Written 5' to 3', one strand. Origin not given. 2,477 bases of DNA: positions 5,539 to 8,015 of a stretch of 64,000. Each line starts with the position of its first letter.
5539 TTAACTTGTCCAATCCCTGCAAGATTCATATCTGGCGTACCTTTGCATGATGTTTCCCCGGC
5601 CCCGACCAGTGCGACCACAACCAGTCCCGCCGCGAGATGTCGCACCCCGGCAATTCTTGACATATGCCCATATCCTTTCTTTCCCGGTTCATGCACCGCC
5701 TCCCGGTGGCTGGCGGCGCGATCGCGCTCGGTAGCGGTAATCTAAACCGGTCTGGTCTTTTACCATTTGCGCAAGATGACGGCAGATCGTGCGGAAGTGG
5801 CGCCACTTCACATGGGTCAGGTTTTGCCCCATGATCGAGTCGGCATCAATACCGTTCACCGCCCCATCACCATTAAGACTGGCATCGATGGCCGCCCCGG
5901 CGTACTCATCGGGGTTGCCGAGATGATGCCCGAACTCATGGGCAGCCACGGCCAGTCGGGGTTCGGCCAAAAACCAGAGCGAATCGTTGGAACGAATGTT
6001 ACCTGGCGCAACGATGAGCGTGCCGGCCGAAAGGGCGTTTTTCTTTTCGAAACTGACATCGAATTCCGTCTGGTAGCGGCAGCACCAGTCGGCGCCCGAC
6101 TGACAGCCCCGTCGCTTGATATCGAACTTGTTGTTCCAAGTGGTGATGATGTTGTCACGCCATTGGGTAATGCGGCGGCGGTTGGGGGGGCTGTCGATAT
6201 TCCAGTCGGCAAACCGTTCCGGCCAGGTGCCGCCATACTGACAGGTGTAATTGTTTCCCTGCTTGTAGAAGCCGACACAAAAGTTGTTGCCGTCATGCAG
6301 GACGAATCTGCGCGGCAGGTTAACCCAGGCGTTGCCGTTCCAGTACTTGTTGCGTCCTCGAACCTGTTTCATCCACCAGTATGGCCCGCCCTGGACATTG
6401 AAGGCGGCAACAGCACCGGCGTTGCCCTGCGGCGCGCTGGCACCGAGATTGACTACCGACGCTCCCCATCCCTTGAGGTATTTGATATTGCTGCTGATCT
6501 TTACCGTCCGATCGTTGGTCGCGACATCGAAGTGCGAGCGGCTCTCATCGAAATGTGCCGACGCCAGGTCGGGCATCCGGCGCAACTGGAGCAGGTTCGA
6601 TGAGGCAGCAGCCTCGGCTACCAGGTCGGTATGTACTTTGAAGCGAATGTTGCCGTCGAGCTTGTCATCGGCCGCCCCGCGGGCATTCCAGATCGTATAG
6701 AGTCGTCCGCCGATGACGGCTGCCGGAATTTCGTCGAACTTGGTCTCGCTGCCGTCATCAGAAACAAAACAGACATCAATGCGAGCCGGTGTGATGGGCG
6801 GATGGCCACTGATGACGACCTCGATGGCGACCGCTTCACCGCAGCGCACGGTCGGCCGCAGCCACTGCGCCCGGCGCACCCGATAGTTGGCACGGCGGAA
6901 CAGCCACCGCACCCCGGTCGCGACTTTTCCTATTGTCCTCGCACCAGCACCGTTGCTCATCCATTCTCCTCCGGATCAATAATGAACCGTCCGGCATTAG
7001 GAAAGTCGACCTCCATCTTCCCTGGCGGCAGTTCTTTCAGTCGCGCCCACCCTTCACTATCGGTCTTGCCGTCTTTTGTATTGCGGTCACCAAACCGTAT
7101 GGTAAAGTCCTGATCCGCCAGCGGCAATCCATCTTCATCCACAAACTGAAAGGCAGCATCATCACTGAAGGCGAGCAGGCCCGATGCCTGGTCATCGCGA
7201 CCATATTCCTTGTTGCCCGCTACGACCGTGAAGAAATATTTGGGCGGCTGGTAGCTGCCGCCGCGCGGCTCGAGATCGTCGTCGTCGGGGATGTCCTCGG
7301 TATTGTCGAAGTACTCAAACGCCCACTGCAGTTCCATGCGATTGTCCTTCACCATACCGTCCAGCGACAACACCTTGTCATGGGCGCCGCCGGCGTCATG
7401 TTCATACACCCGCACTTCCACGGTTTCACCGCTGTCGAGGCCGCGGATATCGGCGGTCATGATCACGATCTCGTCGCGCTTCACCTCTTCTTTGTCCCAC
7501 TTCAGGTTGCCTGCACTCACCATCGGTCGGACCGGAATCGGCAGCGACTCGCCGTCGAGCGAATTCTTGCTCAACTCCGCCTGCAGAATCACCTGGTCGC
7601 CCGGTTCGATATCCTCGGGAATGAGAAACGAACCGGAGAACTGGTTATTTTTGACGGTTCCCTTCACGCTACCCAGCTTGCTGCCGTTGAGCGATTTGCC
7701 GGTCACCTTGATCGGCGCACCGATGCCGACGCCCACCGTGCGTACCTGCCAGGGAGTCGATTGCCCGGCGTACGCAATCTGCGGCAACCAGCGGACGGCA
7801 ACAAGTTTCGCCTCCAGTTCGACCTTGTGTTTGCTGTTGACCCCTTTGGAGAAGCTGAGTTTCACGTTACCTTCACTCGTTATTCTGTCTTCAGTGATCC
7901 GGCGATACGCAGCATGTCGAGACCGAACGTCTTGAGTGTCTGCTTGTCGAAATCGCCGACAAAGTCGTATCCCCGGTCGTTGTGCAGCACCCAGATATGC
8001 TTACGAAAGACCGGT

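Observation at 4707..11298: T6SS cargo island: PAAR spike protein plus two candidate effector/immunity pairs from families I cannot name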

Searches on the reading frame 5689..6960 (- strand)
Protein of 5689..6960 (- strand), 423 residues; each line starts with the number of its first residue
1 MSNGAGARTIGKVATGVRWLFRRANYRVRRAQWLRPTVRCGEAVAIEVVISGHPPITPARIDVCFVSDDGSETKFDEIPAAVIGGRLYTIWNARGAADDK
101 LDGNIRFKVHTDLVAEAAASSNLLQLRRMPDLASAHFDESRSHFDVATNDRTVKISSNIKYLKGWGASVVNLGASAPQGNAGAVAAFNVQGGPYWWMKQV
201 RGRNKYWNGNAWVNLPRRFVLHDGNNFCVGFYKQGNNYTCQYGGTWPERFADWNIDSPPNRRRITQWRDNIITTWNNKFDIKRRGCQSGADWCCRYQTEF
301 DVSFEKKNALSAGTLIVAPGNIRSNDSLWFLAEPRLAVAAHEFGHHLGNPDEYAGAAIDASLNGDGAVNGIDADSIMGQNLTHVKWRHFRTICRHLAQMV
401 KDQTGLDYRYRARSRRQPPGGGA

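Call 3: search_protein_families(library=pfam, proteins=[window:5689-6960:-], max_evalue=0.1)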
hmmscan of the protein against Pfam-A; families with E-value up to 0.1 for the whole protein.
window:5689-6960:- (423 aa): 2 families
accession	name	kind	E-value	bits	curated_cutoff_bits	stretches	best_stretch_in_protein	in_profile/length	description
PF05547.17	Peptidase_M6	-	0.0034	17.1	22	1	335-354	225-244/294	Immune inhibitor A peptidase M6, catalytic domain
PF02031.22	Peptidase_M7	-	0.083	13.4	25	0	337-360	80-103/133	Streptomyces extracellular neutral proteinase (M7) family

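Call 6: search_protein_families(library=ncbifam, proteins=[window:5689-6960:-], max_evalue=0.1)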
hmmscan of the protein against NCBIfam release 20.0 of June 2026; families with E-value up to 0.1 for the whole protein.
window:5689-6960:- (423 aa): 2 families
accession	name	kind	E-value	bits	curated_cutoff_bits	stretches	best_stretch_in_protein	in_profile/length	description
TIGR03296.1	M6dom_TIGR03296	domain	0.0005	20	110.8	1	336-354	167-185/286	M6 family metalloprotease domain-containing protein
NF033628.1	snapalysin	exception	0.05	13.4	300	0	337-357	150-170/207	snapalysin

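Call 15: search_solved_structures(query=window:5689-6960:-, max_evalue=1, show_alignments=2)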
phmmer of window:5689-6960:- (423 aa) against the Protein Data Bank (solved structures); distinct sequences matched with E-value up to 1: 1.
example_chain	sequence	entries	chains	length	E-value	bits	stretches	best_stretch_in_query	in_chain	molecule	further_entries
6qm7_D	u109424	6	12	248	0.42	12.8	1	150-209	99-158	Proteasome alpha4 chain | Proteasome endopeptidase complex | Proteasome subunit alpha type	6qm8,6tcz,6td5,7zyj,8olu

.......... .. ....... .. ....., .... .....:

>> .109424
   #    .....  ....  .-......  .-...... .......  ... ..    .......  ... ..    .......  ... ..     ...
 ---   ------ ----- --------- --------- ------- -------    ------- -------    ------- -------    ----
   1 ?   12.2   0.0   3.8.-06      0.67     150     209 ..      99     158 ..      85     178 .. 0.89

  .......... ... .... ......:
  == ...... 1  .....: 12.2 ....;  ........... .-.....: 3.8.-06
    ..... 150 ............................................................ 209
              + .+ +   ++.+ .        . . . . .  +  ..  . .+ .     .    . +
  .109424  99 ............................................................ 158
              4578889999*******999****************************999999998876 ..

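Call 21: find_homologous_proteins(query=window:5689-6960:-)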
Query window:5689-6960:- (423 aa): 80 proteins with E <= 0.001 among 8000 candidates.
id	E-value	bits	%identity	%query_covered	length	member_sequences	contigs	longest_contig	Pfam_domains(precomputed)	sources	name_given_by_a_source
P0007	1.8e-296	1001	100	100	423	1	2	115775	-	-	-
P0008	2.2e-203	694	70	100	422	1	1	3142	-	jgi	-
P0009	4.6e-203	693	70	100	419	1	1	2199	-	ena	-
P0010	2.9e-132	460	51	95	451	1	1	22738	-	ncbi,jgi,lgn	jgi:hypothetical protein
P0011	8.1e-130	452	52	94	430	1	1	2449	-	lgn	-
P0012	1.0e-127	445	51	92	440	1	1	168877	-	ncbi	-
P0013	5.4e-117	410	49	91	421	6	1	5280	-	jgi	jgi:hypothetical protein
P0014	1.8e-114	401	54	76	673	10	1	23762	PF01471.24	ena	-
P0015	1.9e-112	395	48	91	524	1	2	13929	-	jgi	jgi:hypothetical protein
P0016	2.0e-112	395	47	91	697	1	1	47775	PF00691.26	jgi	jgi:hypothetical protein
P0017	3.3e-112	394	49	86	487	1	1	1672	-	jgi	-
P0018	3.1e-110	387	57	67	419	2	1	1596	-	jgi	jgi:hypothetical protein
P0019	1.8e-109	385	48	91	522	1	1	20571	-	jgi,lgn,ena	-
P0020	2.3e-109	385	46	91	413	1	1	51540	-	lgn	-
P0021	1.1e-108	382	48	88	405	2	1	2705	-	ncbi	ncbi:MAG: hypothetical protein WBP29_12480, partial [Candidatus Zixiibacteriota bacterium]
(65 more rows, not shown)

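Call 22: find_encoding_contigs(protein=P0012, flank=10000, max_places=2)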
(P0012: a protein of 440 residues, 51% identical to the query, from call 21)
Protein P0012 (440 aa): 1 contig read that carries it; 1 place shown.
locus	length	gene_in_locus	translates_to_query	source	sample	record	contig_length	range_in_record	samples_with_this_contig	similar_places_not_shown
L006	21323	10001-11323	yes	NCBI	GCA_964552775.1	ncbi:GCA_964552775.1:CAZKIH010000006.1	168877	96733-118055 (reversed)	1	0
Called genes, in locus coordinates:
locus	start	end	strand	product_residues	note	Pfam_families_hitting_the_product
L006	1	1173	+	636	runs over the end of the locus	PF04371:PAD_porph, PF00404:Dockerin_1 (weak)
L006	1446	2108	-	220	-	-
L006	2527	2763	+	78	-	PF04014:MazE_antitoxin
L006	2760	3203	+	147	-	PF04140:ICMT, PF04191:PEMT, PF06966:DUF1295 (weak)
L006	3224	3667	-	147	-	PF08327:AHSA1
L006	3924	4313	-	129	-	-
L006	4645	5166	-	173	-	-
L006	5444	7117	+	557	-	PF01946:Thi4 (faint), PF21162:ETFQO_UQ-bd, PF05187:Fer4_ETF_QO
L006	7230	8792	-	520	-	-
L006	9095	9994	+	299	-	-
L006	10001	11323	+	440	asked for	-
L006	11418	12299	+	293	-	-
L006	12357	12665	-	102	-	PF00355:Rieske, PF13806:Rieske_2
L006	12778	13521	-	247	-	-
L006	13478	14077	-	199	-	PF07638:Sigma70_ECF (faint), PF04542:Sigma70_r2, PF08281:Sigma70_r4_2, PF04545:Sigma70_r4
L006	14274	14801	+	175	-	PF00881:Nitroreductase, PF14512:TM1586_NiRdase (weak), PF00881:Nitroreductase, PF14512:TM1586_NiRdase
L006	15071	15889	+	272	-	-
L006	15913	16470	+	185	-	-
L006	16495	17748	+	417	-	PF03349:Toluene_X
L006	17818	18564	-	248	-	PF02633:Creatininase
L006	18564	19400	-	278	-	PF09837:DUF2064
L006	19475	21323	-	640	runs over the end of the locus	PF02683:DsbD_TM, PF13386:DsbD_2 (weak), PF03190:Thioredox_DsbH, PF13098:Thioredoxin_2, PF13899:Thioredoxin_7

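Call 23: find_encoding_contigs(protein=P0010, flank=10000, max_places=2)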
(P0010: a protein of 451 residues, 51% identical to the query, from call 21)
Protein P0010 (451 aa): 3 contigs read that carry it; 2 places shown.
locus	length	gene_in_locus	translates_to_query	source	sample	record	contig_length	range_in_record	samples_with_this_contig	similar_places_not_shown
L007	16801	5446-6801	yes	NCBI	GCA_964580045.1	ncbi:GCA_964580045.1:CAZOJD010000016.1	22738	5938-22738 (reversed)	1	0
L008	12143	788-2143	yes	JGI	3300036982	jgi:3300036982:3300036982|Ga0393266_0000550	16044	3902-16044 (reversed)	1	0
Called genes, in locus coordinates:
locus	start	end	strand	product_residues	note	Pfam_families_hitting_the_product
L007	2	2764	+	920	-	?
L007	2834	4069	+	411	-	PF13360:PQQ_2 (weak)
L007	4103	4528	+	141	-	-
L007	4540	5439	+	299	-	-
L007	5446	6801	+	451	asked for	-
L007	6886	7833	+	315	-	-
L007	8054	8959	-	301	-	PF03741:TerC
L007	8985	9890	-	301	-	PF00359:PTS_EIIA_2, PF00571:CBS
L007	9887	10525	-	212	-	PF04367:DUF502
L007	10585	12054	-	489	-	PF00361:Proton_antipo_M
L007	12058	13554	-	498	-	PF00361:Proton_antipo_M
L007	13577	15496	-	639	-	PF00662:Proton_antipo_N, PF00361:Proton_antipo_M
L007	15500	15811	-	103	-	PF00420:Oxidored_q2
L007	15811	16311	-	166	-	PF00499:Oxidored_q3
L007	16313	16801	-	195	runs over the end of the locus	PF00037:Fer4 (faint), PF12838:Fer4_7 (weak), PF13484:Fer4_16 (faint)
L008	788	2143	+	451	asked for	-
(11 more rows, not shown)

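Call 27: search_protein_families(library=pfam, proteins=[L007:2-2764:+, L007:2834-4069:+, L007:4103-4528:+, L007:6886-7833:+, L006:7230-8792:-, L006:11418-12299:+], max_evalue=0.1)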
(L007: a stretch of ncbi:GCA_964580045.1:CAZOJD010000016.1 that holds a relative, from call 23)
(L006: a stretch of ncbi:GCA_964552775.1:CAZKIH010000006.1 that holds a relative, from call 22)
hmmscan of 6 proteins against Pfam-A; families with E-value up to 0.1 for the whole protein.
L007:2-2764:+ (920 aa): 0 families

L007:2834-4069:+ (411 aa): 2 families
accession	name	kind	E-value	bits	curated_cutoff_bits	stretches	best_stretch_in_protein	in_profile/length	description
PF13360.13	PQQ_2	-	2e-06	28.1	27.6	1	322-405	3-86/233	Outer membrane protein assembly factor BamB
PF17164.10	DUF5122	-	0.03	15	27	0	368-374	1-7/36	Domain of unknown function (DUF5122) beta-propeller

L007:4103-4528:+ (141 aa): 1 family
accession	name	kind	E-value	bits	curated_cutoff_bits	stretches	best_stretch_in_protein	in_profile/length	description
PF08786.17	DcrB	-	2.6e-05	24.8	27.2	1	10-122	4-113/127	DcrB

L007:6886-7833:+ (315 aa): 0 families

L006:7230-8792:- (520 aa): 1 family
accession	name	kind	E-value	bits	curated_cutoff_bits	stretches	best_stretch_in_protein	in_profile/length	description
PF16586.11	DUF5060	-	0.0078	16.9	27.2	0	453-473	48-68/70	Domain of unknown function (DUF5060)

L006:11418-12299:+ (293 aa): 0 families

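Call 79: find_encoding_contigs(protein=P0016, flank=10000, max_places=2)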
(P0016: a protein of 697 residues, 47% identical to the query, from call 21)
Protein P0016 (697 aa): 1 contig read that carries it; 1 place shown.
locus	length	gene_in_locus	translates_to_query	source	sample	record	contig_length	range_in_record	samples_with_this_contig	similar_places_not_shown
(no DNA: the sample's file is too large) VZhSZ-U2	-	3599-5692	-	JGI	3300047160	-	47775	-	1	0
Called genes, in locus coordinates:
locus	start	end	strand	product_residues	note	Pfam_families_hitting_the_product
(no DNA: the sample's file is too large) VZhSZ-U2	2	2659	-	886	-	?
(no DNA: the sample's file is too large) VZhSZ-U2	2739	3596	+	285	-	PF13620:CarboxypepD_reg (faint)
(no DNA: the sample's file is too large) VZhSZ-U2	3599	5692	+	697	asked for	PF00691:OmpA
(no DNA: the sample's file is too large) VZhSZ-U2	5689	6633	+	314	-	-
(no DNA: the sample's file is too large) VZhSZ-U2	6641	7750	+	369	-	-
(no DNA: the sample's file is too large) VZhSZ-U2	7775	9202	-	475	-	PF00691:OmpA (weak)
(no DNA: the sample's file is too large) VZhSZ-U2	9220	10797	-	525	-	-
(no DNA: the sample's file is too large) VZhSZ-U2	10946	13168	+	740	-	PF05954:Phage_GPD, PF06715:Gp5_C (faint), PF04717:Phage_base_V (weak), PF22178:Gp5_trimer_C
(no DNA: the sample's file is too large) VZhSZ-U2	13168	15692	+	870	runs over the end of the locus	PF05954:Phage_GPD, PF04717:Phage_base_V (weak), PF22178:Gp5_trimer_C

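Call 85: search_solved_structures(query=A6, max_evalue=10, show_alignments=2)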
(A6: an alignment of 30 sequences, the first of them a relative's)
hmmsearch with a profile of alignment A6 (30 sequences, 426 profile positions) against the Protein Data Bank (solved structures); distinct sequences matched with E-value up to 10: 5.
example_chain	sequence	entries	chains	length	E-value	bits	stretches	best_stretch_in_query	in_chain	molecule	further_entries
1c7k_A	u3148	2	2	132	0.027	17.2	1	344-364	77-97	ZINC ENDOPROTEASE | ZINC PROTEASE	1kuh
4hx3_A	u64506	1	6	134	0.027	17.1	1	344-364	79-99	Extracellular small neutral protease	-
9llv_A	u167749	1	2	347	0.35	13.5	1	64-176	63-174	Small glutamine-rich tetratricopeptide repeat-containing protein 2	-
1hv5_A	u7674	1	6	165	1.7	11.2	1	336-357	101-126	STROMELYSIN 3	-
1gkc_A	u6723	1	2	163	3.3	10.3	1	334-357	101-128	92 KDA TYPE IV COLLAGENASE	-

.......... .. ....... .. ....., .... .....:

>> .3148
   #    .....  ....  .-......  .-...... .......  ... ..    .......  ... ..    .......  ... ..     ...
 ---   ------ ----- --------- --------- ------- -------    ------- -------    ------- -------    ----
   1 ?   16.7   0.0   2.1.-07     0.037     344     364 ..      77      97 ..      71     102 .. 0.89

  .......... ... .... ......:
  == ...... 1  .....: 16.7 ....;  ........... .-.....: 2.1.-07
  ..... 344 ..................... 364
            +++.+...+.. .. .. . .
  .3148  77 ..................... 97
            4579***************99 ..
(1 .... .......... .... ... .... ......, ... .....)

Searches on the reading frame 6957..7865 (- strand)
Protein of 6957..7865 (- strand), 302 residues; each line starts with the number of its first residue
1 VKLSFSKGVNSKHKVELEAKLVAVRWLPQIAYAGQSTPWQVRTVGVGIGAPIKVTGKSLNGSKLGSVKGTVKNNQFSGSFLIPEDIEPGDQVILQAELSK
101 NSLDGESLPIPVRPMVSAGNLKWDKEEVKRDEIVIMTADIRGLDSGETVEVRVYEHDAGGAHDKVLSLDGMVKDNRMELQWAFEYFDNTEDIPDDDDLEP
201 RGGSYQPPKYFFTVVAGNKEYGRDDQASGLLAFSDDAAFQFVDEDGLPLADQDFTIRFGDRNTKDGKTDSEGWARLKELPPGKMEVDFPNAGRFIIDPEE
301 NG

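Call 3: search_protein_families(library=pfam, proteins=[window:6957-7865:-], max_evalue=0.1)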
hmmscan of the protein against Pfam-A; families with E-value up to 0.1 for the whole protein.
window:6957-7865:- (302 aa): 1 family
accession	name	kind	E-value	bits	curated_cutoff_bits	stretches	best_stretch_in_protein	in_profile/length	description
PF17802.7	SpaA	-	0.021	15.4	23.1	1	242-285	8-55/91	Prealbumin-like fold domain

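Call 6: search_protein_families(library=ncbifam, proteins=[window:6957-7865:-], max_evalue=0.1)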
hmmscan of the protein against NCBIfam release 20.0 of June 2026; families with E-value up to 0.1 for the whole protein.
window:6957-7865:- (302 aa): 0 families

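Call 63: find_homologous_proteins(query=A4)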
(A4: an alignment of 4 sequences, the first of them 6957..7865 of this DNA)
Query A4 (4 sequences) (302 aa, profile of the alignment): 339 proteins with E <= 0.001 among 8000 candidates; the best 120 are listed.
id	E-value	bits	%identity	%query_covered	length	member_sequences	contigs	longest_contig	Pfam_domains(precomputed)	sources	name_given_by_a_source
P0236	8.5e-158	542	43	96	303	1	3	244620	-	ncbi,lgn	-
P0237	5.8e-156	536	34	97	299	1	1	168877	-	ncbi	-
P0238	2.6e-149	514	34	97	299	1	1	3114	-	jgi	jgi:hypothetical protein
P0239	2.0e-147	508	43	96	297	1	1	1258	-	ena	-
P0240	1.5e-146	505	34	97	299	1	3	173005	-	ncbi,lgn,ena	ncbi:MAG: hypothetical protein WBP29_12485 [Candidatus Zixiibacteriota bacterium]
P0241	2.1e-146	505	100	100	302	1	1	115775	-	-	-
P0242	1.3e-145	502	39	96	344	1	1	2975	-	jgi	jgi:hypothetical protein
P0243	1.4e-145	502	39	96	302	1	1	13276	-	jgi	jgi:hypothetical protein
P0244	4.8e-145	500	42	97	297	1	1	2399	-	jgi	jgi:hypothetical protein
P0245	6.1e-145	500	39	96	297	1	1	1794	-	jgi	jgi:hypothetical protein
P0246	9.7e-145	499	43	96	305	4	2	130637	-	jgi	-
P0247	2.7e-144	498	43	96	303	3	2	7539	-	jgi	-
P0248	2.8e-144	498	39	95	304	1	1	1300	-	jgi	jgi:hypothetical protein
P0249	9.8e-144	496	39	96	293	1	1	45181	-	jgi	jgi:hypothetical protein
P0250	3.9e-143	494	39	96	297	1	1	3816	-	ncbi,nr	ncbi:MAG: hypothetical protein E4G91_06150 [Candidatus Zixiibacteriota bacterium]|nr:MAG: hypothetic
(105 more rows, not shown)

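Call 86: search_solved_structures(query=A4, max_evalue=10)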
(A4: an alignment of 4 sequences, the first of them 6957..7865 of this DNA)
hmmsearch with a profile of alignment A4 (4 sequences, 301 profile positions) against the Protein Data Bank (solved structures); distinct sequences matched with E-value up to 10: 2.
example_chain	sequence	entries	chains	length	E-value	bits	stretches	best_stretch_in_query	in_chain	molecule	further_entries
7dm0_A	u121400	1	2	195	0.01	18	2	241-272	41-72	Biofilm-associated surface protein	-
8gra_J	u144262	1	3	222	0.12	14.5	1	118-184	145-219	Type VI secretion system spike protein Paar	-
